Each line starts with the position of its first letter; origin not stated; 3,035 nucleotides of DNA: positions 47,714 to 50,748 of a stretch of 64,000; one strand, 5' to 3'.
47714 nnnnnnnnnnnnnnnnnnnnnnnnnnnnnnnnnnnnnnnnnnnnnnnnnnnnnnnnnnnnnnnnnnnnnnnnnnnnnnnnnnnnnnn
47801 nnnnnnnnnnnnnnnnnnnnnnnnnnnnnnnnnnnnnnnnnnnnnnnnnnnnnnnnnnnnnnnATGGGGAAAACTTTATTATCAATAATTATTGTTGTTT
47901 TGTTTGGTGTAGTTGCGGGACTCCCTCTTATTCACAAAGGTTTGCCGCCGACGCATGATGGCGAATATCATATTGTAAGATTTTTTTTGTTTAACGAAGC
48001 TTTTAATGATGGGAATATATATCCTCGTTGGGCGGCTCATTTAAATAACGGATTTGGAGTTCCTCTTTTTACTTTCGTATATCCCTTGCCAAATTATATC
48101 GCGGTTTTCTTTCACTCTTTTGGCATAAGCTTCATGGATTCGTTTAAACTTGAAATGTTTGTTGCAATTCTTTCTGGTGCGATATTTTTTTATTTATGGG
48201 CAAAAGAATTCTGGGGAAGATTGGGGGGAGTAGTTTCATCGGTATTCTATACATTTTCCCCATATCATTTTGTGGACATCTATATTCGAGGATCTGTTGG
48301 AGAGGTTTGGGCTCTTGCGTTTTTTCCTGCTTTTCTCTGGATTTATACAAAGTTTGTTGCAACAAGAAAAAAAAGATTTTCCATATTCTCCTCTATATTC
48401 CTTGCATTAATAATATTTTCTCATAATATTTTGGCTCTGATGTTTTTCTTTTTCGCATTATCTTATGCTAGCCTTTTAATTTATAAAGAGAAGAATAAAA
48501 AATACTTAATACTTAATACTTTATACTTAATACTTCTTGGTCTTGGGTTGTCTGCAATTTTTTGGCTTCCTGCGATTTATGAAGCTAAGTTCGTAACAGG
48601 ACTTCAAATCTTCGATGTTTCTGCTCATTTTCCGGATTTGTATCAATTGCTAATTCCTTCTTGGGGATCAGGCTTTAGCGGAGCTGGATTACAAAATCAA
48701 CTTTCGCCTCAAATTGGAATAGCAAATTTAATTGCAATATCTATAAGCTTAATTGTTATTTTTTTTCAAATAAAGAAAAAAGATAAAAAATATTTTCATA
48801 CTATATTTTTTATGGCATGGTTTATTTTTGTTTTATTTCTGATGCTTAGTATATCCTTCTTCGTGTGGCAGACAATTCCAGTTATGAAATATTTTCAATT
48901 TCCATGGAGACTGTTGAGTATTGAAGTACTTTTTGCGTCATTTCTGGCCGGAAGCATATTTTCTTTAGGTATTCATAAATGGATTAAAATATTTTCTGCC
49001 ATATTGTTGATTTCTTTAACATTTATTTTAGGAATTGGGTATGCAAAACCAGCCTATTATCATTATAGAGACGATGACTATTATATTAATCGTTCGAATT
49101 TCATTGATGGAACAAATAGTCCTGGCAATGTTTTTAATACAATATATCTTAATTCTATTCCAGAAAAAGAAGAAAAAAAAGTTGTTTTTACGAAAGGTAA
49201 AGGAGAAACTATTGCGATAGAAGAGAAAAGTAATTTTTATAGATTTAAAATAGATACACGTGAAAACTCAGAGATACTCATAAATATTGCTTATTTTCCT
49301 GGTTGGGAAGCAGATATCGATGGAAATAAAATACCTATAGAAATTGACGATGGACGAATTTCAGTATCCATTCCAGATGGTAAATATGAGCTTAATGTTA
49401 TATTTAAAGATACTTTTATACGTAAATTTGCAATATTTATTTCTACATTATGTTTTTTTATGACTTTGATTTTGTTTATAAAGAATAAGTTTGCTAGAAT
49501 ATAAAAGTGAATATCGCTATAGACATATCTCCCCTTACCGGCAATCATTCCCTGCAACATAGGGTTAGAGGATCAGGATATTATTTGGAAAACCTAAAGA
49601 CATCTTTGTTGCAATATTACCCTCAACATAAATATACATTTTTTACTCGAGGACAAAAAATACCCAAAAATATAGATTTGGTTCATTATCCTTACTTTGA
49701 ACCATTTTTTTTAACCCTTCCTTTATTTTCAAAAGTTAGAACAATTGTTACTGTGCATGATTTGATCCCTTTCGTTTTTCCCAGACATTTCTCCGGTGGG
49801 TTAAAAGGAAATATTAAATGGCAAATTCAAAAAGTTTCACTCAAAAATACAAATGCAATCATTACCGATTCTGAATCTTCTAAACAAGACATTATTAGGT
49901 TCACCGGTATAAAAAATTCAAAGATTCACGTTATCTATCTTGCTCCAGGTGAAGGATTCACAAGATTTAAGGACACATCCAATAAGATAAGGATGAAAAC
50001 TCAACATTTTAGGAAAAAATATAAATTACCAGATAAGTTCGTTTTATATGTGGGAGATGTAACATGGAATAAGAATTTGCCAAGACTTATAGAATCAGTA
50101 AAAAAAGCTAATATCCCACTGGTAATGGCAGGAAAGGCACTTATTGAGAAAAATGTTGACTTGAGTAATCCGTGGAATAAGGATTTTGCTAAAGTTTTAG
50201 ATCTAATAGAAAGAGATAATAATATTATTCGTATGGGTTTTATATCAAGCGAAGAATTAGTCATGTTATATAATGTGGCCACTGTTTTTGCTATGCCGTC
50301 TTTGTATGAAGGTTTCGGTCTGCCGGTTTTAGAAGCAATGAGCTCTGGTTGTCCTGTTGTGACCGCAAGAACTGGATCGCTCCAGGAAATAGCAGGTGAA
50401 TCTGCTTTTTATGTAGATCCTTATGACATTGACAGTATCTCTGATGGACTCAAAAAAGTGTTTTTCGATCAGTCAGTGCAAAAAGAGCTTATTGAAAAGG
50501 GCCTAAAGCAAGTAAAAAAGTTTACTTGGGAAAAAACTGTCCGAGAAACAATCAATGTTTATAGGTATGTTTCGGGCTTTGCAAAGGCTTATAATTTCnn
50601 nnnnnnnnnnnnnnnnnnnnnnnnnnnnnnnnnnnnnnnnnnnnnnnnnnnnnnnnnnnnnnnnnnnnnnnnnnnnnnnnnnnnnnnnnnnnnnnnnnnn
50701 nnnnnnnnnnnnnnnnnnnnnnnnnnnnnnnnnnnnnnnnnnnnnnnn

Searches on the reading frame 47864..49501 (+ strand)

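Call 9: search_protein_families(library=pfam, proteins=[window:47864-49501:+], max_evalue=0.001)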
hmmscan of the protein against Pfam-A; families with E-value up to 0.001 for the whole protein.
window:47864-49501:+ (546 aa): 1 family
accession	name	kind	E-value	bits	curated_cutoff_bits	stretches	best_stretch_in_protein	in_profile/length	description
PF10131.15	PTPS_related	-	1.2e-10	41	26.4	1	73-387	5-301/621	6-pyruvoyl-tetrahydropterin synthase related domain; membrane protein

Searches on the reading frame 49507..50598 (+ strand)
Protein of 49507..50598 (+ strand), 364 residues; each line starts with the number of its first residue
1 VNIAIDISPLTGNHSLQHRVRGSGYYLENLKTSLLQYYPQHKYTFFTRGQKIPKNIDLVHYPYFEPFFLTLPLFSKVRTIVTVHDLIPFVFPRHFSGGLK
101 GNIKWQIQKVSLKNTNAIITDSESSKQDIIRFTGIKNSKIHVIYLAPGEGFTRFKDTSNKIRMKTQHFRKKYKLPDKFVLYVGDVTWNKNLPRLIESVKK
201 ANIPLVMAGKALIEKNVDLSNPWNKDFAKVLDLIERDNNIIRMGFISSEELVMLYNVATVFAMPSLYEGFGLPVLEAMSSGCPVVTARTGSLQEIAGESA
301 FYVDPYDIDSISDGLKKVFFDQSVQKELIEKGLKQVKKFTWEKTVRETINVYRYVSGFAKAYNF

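Call 9: search_protein_families(library=pfam, proteins=[window:49507-50598:+], max_evalue=0.001)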
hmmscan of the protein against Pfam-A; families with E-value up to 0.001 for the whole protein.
window:49507-50598:+ (364 aa): 6 families
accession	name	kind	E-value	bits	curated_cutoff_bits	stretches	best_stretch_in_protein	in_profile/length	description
PF00534.26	Glycos_transf_1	-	2.5e-28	99.2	26.4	1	167-334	6-171/172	Glycosyl transferases group 1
PF13692.12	Glyco_trans_1_4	-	2.5e-20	73.6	27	1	178-318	3-139/142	Glycosyl transferases group 1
PF13439.12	Glyco_transf_4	-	2.7e-12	47.5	28.5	1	41-144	56-163/170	Glycosyltransferase Family 4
PF20706.3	GT4-conflict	-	1.8e-06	27.6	26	1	248-290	272-315/385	Family 4 Glycosyltransferase in conflict systems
PF13579.12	Glyco_trans_4_4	-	1.5e-05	25.8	29.7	1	56-144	72-156/158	Glycosyl transferase 4-like domain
PF13524.12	Glyco_trans_1_2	-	0.00024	21.5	25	1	193-347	4-141/144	Glycosyl transferase-like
